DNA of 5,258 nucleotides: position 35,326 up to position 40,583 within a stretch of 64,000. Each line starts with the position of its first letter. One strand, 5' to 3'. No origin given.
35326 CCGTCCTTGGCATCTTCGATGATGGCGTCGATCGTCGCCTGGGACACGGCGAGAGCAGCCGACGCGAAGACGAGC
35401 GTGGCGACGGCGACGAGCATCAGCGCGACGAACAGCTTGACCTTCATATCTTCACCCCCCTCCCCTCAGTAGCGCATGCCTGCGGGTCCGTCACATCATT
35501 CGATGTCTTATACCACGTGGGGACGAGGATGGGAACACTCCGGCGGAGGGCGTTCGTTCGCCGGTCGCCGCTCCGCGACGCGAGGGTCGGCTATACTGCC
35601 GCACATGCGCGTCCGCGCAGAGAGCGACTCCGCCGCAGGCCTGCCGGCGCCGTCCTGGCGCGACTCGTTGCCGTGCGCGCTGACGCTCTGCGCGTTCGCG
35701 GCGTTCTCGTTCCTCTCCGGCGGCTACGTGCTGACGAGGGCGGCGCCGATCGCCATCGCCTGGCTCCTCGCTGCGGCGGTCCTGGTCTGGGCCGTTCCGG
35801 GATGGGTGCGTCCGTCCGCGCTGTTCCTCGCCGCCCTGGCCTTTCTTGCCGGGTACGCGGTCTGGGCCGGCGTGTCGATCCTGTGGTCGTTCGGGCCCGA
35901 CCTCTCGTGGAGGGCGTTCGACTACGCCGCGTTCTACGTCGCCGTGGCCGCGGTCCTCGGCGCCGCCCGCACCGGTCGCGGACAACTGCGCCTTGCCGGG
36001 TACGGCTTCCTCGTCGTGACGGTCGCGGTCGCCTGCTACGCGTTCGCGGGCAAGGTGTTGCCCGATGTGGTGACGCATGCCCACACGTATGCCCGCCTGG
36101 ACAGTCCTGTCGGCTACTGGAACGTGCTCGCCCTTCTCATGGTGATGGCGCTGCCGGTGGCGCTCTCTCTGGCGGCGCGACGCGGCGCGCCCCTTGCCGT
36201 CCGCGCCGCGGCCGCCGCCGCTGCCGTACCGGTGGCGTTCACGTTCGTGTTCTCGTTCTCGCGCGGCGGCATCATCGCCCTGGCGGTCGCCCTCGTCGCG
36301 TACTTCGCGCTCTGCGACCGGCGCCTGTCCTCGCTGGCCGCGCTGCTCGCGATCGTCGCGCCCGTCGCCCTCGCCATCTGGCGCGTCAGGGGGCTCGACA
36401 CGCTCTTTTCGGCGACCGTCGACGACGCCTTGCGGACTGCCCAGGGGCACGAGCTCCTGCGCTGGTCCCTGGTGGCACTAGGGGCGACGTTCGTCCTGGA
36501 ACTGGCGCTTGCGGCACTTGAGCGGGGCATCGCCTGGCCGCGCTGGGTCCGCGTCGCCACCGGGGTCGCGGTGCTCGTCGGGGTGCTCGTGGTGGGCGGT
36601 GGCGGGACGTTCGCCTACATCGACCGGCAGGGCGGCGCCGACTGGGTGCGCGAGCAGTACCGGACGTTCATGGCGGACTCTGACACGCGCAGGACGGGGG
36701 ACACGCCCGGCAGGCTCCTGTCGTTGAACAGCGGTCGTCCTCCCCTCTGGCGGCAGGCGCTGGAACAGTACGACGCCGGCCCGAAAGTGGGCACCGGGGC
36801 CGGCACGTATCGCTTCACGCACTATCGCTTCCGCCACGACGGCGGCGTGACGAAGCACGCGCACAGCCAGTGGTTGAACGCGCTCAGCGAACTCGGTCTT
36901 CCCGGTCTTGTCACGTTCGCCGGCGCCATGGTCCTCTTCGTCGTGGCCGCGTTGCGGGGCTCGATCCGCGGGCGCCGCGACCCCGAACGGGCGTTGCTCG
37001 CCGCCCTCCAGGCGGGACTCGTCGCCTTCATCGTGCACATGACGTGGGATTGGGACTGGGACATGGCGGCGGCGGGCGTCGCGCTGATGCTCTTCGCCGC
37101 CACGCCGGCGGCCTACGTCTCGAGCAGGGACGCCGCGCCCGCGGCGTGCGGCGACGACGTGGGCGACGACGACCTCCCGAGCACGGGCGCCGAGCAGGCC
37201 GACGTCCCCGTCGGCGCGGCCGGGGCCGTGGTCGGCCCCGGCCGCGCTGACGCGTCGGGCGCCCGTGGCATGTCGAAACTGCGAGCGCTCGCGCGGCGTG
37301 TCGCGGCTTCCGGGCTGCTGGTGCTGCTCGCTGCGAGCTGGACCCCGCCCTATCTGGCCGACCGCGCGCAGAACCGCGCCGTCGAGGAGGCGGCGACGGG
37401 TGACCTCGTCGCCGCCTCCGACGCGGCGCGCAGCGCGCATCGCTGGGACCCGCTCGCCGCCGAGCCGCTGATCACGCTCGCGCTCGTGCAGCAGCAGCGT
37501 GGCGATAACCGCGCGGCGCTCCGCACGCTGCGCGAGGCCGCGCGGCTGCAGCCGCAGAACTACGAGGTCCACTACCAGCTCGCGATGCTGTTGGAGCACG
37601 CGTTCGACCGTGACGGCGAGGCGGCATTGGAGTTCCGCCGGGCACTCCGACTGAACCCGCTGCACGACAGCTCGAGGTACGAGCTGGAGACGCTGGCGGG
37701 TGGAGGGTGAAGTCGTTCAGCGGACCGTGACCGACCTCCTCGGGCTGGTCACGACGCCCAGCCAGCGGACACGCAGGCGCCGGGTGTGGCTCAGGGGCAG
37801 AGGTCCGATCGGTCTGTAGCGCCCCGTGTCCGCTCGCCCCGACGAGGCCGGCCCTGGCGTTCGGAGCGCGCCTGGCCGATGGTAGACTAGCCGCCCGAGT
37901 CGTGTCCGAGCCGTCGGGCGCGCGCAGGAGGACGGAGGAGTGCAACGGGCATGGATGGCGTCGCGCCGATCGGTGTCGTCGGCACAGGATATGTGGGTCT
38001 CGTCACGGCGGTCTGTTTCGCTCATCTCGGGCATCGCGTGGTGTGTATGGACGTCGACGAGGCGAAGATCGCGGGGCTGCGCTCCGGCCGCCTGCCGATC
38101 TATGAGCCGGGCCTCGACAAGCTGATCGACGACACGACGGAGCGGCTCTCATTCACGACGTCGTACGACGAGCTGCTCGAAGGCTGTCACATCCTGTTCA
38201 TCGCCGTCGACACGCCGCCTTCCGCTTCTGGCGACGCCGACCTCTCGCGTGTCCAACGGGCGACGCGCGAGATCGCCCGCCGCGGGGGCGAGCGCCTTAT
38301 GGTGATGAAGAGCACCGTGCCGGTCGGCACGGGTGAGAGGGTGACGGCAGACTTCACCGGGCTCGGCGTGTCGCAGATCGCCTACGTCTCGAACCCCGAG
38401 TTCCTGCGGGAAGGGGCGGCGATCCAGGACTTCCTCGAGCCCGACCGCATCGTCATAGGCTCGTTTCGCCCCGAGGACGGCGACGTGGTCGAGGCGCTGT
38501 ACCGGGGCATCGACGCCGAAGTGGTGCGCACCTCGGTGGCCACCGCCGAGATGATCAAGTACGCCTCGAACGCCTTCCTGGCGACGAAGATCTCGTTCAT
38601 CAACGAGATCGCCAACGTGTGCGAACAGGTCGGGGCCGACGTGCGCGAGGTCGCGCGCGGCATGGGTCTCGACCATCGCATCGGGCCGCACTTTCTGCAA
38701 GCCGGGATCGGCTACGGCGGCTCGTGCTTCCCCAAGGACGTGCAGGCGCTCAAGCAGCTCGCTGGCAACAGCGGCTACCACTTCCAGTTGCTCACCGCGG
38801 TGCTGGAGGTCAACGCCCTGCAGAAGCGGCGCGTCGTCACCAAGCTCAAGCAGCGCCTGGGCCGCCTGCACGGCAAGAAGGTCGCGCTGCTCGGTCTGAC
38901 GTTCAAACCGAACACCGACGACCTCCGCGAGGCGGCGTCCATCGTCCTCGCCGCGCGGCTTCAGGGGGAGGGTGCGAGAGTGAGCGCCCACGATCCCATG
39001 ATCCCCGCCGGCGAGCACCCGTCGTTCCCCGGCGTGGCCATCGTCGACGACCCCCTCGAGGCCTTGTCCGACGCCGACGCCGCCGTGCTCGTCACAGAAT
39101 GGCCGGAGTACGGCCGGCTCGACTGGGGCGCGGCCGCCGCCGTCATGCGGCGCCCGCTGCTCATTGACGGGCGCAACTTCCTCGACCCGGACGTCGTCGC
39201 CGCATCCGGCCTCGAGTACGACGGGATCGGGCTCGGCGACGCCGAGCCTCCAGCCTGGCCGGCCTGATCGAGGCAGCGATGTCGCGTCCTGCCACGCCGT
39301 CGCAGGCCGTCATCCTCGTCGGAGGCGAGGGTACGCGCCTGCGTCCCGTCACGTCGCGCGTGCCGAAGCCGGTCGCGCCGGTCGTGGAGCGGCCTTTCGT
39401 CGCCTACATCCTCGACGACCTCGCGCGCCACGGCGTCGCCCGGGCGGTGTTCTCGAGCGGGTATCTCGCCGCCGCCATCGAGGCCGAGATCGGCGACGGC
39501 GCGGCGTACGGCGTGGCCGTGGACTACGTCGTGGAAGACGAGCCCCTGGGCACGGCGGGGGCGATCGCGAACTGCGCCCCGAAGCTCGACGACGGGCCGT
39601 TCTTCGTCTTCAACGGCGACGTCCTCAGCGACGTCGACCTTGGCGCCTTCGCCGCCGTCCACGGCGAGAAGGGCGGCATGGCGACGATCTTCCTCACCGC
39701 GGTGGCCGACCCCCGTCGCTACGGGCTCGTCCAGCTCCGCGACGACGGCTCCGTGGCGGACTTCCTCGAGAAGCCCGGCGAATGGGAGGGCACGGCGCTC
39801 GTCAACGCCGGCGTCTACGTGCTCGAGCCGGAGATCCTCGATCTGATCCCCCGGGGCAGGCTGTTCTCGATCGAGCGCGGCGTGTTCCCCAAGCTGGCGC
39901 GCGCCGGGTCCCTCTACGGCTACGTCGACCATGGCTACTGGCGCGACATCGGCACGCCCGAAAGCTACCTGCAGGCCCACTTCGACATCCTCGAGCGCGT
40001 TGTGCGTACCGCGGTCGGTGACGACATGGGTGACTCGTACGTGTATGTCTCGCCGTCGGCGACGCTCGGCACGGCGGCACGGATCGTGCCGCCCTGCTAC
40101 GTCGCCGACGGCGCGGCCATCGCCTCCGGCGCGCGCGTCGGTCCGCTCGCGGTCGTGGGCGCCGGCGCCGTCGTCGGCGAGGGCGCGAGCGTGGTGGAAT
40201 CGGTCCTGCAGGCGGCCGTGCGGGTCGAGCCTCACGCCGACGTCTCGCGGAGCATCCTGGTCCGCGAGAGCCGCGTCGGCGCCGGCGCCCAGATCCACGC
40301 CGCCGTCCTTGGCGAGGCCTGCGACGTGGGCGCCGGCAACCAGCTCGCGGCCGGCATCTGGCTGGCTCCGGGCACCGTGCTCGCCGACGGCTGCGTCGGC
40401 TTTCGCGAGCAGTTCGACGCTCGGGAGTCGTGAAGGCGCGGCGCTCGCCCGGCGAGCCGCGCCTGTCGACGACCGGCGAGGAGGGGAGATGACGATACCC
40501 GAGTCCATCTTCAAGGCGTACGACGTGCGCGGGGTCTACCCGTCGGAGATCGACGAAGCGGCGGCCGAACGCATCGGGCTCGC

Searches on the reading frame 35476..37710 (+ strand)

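Call 81: search_protein_families(library=pfam, proteins=[window:35476-37710:+], max_evalue=0.00001)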
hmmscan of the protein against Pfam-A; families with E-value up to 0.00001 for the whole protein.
window:35476-37710:+ (744 aa): 1 family
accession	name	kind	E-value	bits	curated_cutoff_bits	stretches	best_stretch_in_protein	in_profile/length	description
PF04932.20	Wzy_C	-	1.4e-13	51.3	31.7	1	334-481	21-148/149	O-Antigen ligase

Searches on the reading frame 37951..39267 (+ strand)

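Call 81: search_protein_families(library=pfam, proteins=[window:37951-39267:+], max_evalue=0.00001)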
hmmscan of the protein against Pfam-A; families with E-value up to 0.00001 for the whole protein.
window:37951-39267:+ (438 aa): 3 families
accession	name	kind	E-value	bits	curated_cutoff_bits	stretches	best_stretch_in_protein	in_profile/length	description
PF03721.20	UDPG_MGDP_dh_N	-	4.4e-53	180.1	27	1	7-181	3-185/187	UDP-glucose/GDP-mannose dehydrogenase family, NAD binding domain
PF00984.24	UDPG_MGDP_dh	-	2.7e-40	136.8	25.4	1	198-289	2-93/94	UDP-glucose/GDP-mannose dehydrogenase family, central domain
PF03720.21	UDPG_MGDP_dh_C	-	2.7e-32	111.6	30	1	312-413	1-103/103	UDP-glucose/GDP-mannose dehydrogenase family, UDP binding domain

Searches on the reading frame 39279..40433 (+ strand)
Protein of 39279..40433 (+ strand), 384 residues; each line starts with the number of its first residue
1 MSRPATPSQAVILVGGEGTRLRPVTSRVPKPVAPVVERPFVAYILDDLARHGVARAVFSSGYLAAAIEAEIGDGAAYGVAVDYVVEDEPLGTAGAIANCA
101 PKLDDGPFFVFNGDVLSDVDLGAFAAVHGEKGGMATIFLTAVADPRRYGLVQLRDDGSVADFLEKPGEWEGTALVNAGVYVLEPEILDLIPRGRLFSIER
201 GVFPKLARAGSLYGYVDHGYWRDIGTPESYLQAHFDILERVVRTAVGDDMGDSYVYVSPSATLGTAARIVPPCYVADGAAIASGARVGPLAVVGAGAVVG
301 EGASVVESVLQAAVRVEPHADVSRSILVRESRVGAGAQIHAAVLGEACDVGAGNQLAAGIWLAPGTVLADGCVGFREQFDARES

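Call 81: search_protein_families(library=pfam, proteins=[window:39279-40433:+], max_evalue=0.00001)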
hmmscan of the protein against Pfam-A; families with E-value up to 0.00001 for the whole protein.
window:39279-40433:+ (384 aa): 4 families
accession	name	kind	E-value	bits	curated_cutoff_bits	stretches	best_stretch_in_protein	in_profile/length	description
PF00483.29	NTP_transferase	-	2e-47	162.2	21.2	1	10-238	2-243/245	Nucleotidyl transferase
PF25084.1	LbH_EIF2B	-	7.6e-11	42.4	54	1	273-370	4-101/105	EIF2B subunit epsilon LbH domain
PF24894.1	Hexapep_GlmU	-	2.1e-09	37.9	23.3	1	292-355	20-82/104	GlmU-like, C-terminal hexapeptide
PF12804.13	NTP_transf_3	-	5.7e-07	30.3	27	1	10-115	1-96/160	MobA-like NTP transferase domain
